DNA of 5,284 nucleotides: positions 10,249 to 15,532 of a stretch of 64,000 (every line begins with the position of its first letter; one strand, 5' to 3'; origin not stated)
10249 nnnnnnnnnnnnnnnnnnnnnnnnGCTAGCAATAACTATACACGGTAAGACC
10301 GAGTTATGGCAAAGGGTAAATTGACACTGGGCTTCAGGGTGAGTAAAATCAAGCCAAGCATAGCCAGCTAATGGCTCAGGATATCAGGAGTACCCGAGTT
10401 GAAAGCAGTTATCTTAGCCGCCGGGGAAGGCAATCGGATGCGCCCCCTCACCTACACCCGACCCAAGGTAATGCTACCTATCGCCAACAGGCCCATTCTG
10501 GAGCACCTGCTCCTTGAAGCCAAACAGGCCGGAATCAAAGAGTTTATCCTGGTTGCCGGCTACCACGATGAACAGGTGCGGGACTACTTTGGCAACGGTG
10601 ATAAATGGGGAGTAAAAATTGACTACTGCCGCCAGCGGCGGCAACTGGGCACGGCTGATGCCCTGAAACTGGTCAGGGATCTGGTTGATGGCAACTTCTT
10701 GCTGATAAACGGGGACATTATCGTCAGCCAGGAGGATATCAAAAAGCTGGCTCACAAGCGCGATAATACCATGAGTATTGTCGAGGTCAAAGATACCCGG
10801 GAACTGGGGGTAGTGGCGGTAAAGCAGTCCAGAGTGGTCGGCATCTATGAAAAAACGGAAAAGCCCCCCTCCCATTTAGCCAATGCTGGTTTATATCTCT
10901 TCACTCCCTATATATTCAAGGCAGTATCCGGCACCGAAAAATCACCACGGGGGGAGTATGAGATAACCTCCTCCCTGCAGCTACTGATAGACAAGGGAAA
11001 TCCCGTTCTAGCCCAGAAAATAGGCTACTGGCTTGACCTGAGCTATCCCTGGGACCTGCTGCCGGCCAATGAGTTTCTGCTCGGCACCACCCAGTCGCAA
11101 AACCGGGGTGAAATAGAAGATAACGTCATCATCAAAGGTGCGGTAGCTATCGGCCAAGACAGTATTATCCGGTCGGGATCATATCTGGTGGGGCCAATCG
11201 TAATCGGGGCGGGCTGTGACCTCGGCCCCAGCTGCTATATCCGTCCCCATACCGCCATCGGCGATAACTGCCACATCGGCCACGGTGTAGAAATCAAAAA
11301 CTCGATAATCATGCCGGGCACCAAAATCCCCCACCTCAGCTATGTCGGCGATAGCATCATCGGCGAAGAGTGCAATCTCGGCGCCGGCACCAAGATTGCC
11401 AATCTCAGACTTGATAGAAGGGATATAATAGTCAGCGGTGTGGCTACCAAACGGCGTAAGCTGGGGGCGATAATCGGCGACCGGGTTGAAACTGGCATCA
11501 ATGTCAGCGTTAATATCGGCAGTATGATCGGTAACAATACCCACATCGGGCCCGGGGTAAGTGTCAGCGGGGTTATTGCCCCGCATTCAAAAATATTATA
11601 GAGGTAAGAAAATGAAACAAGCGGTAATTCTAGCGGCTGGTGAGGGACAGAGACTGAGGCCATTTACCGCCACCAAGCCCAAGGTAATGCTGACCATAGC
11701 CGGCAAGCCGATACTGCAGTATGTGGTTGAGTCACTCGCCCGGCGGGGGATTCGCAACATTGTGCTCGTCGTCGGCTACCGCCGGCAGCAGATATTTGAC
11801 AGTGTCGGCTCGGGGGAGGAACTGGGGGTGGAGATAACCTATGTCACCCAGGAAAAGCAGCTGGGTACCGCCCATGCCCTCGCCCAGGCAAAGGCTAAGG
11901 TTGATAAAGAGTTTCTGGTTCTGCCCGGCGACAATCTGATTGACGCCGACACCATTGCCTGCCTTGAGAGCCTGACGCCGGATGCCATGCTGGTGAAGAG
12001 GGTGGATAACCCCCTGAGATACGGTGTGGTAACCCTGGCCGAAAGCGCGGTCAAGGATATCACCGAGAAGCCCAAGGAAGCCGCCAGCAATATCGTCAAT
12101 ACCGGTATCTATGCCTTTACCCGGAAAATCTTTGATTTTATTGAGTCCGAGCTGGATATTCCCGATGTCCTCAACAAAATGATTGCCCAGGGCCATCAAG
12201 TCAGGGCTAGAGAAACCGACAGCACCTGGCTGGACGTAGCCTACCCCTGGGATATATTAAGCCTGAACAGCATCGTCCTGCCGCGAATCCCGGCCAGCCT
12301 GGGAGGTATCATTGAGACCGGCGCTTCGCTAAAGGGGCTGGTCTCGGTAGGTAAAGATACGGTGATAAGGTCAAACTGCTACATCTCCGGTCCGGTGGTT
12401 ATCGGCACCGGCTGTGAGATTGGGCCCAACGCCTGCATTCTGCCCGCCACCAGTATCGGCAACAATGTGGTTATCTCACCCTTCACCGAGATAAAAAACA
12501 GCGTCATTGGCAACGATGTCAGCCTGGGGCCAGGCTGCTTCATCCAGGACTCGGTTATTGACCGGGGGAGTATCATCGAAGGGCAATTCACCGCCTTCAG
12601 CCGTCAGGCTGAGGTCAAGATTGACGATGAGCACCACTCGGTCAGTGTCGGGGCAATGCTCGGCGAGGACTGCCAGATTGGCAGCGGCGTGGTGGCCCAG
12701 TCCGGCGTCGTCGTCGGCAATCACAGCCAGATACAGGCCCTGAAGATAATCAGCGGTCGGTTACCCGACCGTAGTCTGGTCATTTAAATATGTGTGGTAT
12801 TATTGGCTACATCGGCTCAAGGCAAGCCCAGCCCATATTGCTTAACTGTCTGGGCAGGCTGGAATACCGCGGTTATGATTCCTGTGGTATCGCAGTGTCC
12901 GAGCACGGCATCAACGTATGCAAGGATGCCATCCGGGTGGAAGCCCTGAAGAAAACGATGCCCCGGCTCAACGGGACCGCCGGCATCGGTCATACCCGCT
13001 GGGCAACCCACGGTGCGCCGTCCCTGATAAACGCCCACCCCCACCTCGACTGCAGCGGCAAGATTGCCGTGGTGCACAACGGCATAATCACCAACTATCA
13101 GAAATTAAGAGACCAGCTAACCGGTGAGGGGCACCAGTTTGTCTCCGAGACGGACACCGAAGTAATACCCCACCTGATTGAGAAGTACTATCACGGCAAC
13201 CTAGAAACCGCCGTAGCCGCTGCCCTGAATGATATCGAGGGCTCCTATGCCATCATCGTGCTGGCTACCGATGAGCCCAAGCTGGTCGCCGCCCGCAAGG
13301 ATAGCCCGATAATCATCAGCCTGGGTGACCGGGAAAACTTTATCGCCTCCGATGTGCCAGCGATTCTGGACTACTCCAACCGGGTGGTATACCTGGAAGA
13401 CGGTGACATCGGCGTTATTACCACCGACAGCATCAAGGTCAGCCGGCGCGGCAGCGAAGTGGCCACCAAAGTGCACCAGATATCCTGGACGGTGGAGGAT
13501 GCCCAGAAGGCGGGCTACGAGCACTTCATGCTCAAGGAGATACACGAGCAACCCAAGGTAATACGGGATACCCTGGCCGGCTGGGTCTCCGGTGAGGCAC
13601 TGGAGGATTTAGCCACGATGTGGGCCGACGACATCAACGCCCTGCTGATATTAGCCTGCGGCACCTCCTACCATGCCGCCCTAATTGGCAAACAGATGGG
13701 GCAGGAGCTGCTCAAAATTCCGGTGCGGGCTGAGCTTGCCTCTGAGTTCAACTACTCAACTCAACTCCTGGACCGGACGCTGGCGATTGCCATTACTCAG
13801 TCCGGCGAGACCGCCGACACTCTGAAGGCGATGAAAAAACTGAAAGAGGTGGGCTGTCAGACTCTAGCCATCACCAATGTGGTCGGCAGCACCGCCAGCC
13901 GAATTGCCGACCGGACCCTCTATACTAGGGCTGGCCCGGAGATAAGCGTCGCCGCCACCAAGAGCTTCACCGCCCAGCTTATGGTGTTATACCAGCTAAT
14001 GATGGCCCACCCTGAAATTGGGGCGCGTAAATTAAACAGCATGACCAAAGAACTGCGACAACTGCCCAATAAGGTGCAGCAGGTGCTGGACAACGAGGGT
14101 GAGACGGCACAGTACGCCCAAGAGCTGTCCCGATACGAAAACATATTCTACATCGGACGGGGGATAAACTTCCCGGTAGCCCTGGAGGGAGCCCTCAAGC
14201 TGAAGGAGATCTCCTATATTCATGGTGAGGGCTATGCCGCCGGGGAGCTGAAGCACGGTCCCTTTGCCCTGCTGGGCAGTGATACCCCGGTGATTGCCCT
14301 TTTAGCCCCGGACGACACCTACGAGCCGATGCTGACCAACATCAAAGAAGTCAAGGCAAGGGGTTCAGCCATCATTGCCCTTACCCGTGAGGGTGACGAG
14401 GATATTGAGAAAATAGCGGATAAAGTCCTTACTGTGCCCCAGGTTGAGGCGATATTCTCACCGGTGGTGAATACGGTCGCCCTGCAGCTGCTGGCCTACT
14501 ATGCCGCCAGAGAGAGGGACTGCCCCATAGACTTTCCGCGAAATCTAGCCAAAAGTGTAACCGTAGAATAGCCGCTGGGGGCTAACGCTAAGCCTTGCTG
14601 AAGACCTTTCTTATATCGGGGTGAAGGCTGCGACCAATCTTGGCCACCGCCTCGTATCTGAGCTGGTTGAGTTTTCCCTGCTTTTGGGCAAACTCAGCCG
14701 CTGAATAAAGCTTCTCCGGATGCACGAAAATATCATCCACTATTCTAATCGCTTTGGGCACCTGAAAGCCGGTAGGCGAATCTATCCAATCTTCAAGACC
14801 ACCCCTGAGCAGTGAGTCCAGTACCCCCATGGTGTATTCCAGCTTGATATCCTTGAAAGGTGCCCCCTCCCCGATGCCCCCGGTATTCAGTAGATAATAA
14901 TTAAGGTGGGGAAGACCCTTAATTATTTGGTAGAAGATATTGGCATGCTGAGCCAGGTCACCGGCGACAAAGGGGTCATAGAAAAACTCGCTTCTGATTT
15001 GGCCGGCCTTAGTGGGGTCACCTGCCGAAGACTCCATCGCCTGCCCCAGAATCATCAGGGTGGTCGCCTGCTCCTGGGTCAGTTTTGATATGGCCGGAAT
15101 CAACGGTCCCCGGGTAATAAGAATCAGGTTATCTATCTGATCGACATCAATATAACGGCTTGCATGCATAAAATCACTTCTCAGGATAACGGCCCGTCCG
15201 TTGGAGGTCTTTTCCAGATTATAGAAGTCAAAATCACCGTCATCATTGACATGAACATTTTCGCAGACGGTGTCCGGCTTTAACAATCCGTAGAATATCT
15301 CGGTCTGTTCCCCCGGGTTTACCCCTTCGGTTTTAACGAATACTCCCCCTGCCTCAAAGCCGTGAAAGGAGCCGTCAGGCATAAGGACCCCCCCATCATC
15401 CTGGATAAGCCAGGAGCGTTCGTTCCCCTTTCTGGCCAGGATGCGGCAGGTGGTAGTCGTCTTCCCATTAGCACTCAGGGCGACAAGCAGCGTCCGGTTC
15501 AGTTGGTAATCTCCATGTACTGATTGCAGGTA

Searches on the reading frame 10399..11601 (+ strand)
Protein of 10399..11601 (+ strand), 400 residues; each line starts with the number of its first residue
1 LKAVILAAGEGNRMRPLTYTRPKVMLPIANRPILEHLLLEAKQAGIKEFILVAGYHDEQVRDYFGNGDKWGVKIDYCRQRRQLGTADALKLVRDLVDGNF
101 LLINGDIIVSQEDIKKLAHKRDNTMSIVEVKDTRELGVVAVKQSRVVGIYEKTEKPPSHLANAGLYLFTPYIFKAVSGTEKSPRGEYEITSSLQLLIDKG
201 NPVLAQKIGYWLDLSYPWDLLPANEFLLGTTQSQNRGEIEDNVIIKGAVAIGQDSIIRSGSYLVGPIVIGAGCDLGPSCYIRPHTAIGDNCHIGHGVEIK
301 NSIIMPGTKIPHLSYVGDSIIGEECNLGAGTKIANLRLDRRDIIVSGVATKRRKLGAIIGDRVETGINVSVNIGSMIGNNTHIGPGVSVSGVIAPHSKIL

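Call 61: search_protein_families(library=ncbifam, proteins=[window:10399-11601:+], max_evalue=1e-40)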
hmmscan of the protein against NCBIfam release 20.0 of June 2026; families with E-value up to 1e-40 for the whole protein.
window:10399-11601:+ (400 aa): 8 families
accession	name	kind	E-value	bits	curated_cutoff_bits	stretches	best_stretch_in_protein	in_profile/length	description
TIGR03992.1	Arch_glmU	subfamily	3e-158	526.8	292.1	1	1-389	1-393/393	bifunctional sugar-1-phosphate nucleotidylyltransferase/acetyltransferase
NF041173.1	Sug_nt_acttase_Thmprot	equivalog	5.2e-111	371.4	600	1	1-389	1-393/405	bifunctional sugar-1-phosphate nucleotidylyltransferase/acetyltransferase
TIGR01208.1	rmlA_long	equivalog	1.4e-72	244.5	320.25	1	2-333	1-337/353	glucose-1-phosphate thymidylyltransferase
NF052502.1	man1P_GTase_Rv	exception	2.5e-54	184.5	440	1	2-334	2-331/352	mannose-1-phosphate guanylyltransferase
NF041313.1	UDPGP_AglF_Halo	equivalog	2.2e-51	174.6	400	1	1-223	1-230/234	UTP--glucose-1-phosphate uridylyltransferase AglF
TIGR01173.1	glmU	equivalog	4.1e-48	164.4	366.85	0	1-204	1-210/452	bifunctional UDP-N-acetylglucosamine diphosphorylase/glucosamine-1-phosphate N-acetyltransferase GlmU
NF010933.0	PRK14353.1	equivalog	8.9e-43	146.5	505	0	226-336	264-373/453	bifunctional UDP-N-acetylglucosamine diphosphorylase/glucosamine-1-phosphate N-acetyltransferase GlmU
NF010934.1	PRK14354.1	equivalog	1.2e-42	146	450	0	224-336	274-383/447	bifunctional UDP-N-acetylglucosamine diphosphorylase/glucosamine-1-phosphate N-acetyltransferase GlmU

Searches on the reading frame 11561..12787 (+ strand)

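Call 62: search_protein_families(library=ncbifam, proteins=[window:11561-12787:+], max_evalue=1e-40)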
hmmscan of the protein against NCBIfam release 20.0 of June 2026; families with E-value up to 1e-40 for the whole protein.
window:11561-12787:+ (408 aa): 6 families
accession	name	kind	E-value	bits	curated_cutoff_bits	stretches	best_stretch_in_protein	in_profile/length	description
TIGR03992.1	Arch_glmU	subfamily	4e-104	348.6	292.1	1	20-396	2-392/393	bifunctional sugar-1-phosphate nucleotidylyltransferase/acetyltransferase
TIGR01208.1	rmlA_long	equivalog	1.2e-68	231.6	320.25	1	21-343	2-335/353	glucose-1-phosphate thymidylyltransferase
NF041173.1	Sug_nt_acttase_Thmprot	equivalog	1e-66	225.6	600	1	20-392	2-388/405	bifunctional sugar-1-phosphate nucleotidylyltransferase/acetyltransferase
NF041313.1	UDPGP_AglF_Halo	equivalog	4.7e-49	166.9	400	1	20-232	2-227/234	UTP--glucose-1-phosphate uridylyltransferase AglF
NF052502.1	man1P_GTase_Rv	exception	1.2e-47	162.5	440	1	20-341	2-326/352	mannose-1-phosphate guanylyltransferase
TIGR01173.1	glmU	equivalog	8.8e-43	146.8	366.85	1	20-378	2-380/452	bifunctional UDP-N-acetylglucosamine diphosphorylase/glucosamine-1-phosphate N-acetyltransferase GlmU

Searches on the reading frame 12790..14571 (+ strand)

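Call 62: search_protein_families(library=ncbifam, proteins=[window:12790-14571:+], max_evalue=1e-40)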
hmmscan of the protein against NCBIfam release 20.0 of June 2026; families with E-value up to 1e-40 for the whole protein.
window:12790-14571:+ (593 aa): 2 families
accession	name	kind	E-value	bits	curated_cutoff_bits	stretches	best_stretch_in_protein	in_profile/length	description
NF001484.0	PRK00331.1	subfamily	5.5e-231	768.1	381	1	1-593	1-601/601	isomerizing glutamine--fructose-6-phosphate transaminase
TIGR01135.1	glmS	equivalog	4.7e-227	755.3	418.05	1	2-593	1-607/607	glutamine--fructose-6-phosphate transaminase (isomerizing)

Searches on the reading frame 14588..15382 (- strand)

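Call 62: search_protein_families(library=ncbifam, proteins=[window:14588-15382:-], max_evalue=1e-40)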
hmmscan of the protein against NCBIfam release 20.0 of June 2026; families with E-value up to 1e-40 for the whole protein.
window:14588-15382:- (264 aa): 1 family
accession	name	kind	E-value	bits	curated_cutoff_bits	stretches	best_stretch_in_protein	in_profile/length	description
NF006821.0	PRK09344.1-3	subfamily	1.7e-58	198.5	369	1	2-251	263-512/525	phosphoenolpyruvate carboxykinase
